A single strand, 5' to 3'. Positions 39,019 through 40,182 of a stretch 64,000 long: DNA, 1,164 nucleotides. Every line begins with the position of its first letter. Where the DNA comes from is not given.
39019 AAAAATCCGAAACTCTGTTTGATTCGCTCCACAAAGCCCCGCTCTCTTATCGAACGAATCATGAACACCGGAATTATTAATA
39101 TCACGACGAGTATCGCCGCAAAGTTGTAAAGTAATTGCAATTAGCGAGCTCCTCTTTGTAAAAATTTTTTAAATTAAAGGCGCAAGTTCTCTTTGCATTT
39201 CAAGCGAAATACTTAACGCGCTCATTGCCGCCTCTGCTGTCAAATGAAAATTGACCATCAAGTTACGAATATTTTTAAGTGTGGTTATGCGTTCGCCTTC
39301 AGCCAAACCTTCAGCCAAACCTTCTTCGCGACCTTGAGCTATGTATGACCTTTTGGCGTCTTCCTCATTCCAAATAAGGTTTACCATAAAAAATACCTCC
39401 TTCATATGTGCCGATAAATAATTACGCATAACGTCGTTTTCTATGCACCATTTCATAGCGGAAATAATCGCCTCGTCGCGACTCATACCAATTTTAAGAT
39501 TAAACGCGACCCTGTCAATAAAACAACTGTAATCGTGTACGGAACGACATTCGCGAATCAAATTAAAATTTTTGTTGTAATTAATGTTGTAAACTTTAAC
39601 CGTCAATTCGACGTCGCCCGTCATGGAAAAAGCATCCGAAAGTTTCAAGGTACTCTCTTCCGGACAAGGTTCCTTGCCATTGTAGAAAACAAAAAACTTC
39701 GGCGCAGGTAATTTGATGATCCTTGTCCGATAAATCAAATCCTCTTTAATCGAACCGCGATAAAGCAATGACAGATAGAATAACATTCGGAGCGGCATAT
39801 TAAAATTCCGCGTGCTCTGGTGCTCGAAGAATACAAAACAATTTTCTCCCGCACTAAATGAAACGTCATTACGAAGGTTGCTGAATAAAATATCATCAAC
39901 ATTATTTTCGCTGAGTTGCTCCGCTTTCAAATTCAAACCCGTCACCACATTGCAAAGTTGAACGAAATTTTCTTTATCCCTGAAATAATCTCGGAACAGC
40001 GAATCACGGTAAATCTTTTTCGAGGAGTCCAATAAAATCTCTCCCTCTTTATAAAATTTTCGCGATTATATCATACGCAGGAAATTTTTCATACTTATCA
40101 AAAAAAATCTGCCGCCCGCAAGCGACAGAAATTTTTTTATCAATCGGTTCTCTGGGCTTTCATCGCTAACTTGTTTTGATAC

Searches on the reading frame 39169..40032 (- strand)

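Call 23: search_protein_families(library=pfam, proteins=[window:39169-40032:-], max_evalue=0.01)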
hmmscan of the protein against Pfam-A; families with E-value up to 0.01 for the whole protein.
window:39169-40032:- (287 aa): 1 family
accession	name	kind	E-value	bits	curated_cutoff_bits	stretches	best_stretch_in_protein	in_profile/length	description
PF04754.18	Transposase_31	-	9.7e-05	22.5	21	1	22-152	28-147/203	Putative transposase, YhgA-like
